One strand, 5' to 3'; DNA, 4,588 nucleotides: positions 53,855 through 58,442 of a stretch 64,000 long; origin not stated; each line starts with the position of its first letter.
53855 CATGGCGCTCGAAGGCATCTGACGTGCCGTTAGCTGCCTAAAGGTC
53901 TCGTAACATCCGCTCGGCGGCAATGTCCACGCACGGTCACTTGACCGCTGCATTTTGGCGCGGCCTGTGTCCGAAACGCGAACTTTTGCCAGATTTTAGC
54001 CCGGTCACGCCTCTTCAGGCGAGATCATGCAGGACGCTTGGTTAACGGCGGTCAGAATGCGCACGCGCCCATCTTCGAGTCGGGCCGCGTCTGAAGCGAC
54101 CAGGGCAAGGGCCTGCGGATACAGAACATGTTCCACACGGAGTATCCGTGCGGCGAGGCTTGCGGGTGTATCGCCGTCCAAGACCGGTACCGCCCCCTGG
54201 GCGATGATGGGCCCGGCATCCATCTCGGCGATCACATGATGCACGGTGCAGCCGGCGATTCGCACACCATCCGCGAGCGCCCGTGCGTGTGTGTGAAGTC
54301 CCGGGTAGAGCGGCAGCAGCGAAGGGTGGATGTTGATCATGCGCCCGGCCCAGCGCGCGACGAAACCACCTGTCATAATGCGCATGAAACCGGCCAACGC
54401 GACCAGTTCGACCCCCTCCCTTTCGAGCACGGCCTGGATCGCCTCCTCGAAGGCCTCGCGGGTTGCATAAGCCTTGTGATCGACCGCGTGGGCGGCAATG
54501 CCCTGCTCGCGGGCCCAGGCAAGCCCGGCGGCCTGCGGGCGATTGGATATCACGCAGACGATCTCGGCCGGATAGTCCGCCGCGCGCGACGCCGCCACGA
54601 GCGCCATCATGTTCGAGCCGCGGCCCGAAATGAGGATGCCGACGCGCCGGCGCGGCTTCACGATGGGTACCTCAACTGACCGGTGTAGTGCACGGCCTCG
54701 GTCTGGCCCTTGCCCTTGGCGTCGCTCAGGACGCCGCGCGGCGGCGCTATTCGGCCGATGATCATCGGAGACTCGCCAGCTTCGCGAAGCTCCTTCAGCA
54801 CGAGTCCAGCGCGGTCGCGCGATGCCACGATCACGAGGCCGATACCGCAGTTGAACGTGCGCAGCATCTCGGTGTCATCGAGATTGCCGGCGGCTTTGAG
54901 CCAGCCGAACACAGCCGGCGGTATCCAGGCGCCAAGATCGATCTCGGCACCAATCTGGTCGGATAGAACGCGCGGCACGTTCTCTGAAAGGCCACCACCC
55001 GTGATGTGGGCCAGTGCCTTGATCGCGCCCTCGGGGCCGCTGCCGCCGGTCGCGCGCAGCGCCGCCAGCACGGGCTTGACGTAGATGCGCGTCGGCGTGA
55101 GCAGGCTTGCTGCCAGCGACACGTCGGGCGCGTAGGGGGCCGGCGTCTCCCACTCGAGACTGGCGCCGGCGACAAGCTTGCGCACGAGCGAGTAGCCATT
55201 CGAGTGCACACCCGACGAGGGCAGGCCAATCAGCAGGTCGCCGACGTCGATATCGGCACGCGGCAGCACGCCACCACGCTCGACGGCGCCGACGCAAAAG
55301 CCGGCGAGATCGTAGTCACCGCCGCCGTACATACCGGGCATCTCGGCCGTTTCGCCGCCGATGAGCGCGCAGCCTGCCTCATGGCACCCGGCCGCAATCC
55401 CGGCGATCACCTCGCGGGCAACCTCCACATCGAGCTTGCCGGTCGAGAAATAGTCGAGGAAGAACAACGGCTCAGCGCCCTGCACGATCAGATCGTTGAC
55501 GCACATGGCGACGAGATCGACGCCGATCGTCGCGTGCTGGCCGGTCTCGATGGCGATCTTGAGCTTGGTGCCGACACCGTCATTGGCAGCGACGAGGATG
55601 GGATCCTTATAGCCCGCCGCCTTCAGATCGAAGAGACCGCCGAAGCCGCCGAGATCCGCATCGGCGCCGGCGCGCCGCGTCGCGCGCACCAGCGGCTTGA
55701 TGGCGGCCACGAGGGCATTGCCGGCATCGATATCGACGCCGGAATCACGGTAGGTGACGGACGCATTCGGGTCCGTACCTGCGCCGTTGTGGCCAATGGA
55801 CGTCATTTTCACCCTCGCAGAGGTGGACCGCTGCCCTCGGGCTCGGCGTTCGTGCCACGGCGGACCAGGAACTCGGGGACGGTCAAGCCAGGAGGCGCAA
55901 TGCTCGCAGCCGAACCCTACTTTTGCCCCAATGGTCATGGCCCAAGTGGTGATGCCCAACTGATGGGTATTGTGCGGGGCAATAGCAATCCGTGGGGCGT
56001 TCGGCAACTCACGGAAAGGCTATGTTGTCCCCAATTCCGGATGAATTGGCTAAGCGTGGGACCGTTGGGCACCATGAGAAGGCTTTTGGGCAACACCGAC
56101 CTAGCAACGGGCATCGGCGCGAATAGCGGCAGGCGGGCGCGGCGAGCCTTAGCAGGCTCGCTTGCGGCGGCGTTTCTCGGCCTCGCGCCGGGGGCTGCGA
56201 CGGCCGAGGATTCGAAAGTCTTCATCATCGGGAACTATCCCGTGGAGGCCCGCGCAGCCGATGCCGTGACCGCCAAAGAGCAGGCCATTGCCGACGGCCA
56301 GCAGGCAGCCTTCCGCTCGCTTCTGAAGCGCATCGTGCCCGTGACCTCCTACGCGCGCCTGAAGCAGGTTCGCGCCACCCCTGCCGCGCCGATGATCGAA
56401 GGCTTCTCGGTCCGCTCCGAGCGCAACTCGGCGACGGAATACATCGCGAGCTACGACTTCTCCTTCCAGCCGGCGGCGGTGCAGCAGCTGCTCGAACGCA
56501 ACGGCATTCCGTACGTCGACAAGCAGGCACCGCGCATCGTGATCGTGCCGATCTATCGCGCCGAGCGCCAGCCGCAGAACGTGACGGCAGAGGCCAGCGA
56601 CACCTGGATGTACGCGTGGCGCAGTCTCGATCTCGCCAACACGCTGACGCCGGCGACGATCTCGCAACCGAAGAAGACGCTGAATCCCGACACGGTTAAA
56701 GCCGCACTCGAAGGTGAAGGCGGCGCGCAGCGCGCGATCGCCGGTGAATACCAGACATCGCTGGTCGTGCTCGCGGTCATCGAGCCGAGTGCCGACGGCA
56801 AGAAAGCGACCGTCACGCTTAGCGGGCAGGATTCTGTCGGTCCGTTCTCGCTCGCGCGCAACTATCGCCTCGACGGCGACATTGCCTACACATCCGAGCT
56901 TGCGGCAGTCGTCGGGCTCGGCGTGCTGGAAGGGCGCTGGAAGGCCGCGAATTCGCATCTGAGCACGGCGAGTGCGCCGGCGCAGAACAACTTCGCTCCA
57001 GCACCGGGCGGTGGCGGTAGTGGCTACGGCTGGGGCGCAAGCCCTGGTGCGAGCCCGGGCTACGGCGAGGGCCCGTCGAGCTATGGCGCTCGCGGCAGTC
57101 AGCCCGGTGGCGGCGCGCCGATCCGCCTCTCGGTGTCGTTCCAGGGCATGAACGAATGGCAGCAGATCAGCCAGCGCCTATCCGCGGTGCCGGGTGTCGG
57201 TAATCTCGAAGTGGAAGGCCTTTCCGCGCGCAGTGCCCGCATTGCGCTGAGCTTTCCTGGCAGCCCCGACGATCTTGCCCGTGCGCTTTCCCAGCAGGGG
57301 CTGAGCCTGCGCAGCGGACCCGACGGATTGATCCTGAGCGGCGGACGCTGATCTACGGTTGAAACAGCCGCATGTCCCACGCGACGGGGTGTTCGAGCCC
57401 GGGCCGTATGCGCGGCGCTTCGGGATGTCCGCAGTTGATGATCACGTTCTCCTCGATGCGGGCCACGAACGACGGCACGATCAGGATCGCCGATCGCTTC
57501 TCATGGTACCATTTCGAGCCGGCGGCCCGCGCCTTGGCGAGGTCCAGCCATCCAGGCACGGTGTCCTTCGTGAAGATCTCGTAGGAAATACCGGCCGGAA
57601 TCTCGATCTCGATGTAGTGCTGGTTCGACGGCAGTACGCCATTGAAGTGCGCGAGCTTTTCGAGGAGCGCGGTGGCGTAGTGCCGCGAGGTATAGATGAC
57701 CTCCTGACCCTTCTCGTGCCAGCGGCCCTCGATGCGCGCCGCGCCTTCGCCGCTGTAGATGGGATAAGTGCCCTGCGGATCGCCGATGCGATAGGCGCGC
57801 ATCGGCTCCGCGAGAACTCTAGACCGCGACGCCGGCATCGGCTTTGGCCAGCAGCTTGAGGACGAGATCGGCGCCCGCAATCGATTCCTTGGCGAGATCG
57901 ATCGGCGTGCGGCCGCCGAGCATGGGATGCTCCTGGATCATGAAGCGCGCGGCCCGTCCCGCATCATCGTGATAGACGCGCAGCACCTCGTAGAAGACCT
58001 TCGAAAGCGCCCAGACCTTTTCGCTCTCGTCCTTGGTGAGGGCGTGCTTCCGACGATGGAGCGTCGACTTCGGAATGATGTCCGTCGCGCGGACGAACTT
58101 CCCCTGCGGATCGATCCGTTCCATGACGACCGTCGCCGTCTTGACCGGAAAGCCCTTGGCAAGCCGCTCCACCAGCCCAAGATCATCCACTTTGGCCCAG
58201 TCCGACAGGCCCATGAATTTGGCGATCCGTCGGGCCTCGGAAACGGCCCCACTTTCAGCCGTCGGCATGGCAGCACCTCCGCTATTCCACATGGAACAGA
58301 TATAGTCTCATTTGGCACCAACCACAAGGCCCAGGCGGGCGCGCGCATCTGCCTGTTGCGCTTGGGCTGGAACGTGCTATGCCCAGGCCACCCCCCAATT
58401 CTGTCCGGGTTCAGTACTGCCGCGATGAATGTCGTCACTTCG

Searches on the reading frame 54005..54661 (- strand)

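Call 49: search_protein_families(library=pfam, proteins=[window:54005-54661:-])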
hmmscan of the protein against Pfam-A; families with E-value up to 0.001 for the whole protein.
window:54005-54661:- (218 aa): 1 family
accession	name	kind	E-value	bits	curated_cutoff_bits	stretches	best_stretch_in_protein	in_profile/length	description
PF00551.24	Formyl_trans_N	-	1.9e-54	184.6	26.1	1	6-185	2-181/181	Formyl transferase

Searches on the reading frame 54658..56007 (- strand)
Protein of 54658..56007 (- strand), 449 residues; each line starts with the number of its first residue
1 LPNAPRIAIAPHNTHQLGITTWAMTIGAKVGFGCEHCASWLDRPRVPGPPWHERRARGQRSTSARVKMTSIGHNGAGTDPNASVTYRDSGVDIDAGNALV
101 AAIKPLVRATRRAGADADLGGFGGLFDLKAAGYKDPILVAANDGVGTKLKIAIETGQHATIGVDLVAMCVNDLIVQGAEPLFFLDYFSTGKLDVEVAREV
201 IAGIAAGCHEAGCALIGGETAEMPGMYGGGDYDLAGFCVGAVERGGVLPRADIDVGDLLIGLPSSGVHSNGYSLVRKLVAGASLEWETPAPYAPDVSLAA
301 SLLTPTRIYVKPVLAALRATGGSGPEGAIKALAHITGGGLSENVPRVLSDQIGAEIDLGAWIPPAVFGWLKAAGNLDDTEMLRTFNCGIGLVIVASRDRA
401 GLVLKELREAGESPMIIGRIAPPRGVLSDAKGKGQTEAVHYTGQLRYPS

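Call 49: search_protein_families(library=pfam, proteins=[window:54658-56007:-])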
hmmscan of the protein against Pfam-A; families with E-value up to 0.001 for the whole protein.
window:54658-56007:- (449 aa): 2 families
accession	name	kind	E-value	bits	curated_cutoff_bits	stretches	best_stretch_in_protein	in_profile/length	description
PF02769.27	AIRS_C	-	1.3e-33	116.8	23.1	1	255-422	2-147/156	AIR synthase related protein, C-terminal domain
PF00586.29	AIRS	-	2.7e-23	82.9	24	1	138-242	15-112/112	AIR synthase related protein, N-terminal domain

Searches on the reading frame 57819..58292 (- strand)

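Call 49: search_protein_families(library=pfam, proteins=[window:57819-58292:-])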
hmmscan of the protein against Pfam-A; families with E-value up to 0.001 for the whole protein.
window:57819-58292:- (157 aa): 2 families
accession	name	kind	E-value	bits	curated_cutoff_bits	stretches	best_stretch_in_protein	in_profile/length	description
PF09722.15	Xre_MbcA_ParS_C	-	1.6e-09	38.1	24.5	1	109-154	7-51/51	Antitoxin Xre/MbcA/ParS C-terminal toxin-binding domain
PF20432.4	Xre-like-HTH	-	0.00017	22.2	25.8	0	41-96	3-61/63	Antitoxin Xre-like helix-turn-helix domain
